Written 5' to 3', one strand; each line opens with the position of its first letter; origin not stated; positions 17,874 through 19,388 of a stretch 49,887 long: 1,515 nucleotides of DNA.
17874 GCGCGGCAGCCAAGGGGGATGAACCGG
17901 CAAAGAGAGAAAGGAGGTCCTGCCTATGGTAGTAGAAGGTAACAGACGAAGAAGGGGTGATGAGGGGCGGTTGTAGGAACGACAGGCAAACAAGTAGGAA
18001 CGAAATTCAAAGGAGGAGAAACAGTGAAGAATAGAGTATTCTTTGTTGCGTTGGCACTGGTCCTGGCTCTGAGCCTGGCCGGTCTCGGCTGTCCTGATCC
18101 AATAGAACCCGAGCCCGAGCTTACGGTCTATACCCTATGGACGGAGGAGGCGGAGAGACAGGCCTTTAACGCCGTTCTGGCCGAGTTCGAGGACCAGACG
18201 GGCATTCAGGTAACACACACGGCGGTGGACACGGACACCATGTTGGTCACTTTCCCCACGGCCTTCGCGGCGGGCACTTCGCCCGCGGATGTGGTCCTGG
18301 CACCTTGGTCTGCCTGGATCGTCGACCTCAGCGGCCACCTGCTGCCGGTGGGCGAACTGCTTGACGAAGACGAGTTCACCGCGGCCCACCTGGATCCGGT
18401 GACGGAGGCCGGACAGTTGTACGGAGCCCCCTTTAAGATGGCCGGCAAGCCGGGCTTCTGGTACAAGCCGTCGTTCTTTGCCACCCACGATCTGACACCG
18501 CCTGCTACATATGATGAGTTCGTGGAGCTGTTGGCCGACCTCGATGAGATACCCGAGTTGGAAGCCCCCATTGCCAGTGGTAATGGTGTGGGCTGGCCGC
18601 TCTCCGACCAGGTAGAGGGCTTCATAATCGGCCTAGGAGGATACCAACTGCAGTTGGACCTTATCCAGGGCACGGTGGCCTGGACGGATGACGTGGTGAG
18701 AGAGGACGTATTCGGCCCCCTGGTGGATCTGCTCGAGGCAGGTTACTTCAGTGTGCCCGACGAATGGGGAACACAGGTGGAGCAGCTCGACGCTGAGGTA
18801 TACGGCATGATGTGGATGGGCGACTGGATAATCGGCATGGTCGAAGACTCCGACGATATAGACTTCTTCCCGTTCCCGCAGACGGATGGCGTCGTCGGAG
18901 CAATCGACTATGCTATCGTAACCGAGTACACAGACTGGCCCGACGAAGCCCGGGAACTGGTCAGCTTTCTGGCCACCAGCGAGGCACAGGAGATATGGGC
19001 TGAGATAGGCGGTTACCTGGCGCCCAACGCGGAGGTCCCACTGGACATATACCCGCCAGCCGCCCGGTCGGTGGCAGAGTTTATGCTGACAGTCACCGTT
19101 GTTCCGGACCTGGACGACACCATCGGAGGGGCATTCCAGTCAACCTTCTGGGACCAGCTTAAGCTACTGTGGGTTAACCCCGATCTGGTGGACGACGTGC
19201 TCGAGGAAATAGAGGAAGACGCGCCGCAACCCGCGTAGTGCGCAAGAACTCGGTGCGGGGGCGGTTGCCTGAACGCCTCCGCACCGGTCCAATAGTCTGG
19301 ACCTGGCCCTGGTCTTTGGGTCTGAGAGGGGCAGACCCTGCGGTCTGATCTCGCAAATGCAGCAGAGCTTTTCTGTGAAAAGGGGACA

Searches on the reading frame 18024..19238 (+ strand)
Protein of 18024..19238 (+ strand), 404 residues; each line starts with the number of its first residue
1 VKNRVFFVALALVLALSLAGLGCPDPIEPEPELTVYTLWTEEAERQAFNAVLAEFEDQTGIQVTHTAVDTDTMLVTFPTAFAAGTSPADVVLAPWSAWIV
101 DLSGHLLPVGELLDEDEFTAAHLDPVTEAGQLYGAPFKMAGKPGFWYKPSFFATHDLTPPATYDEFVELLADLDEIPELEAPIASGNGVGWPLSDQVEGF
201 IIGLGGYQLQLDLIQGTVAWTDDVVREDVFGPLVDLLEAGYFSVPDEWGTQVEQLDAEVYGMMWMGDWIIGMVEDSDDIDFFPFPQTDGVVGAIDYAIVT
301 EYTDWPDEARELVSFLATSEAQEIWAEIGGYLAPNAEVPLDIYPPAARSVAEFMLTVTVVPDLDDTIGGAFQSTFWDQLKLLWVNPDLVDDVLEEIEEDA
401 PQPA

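Call 12: search_protein_families(library=pfam, proteins=[window:18024-19238:+])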
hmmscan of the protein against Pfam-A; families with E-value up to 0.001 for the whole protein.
window:18024-19238:+ (404 aa): 3 families
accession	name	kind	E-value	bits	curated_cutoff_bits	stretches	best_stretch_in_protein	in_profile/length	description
PF01547.30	SBP_bac_1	-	2.6e-27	97.1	26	1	42-323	4-307/307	Bacterial extracellular solute-binding protein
PF13416.11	SBP_bac_8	-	1.9e-20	74.3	27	1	51-340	2-267/279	Bacterial extracellular solute-binding protein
PF13531.11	SBP_bac_11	-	3e-08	34.2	25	0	274-328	170-224/227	Bacterial extracellular solute-binding protein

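Call 13: find_encoding_contigs(protein=window:18024-19238:+, flank=10000, max_places=6)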
Protein window:18024-19238:+ (404 aa): no gene with exactly this product is on record in the collection.

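Call 54: search_protein_families(library=ncbifam, max_evalue=0.00001, proteins=[window:18024-19238:+])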
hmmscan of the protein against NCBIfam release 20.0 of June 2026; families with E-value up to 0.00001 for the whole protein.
window:18024-19238:+ (404 aa): 0 families
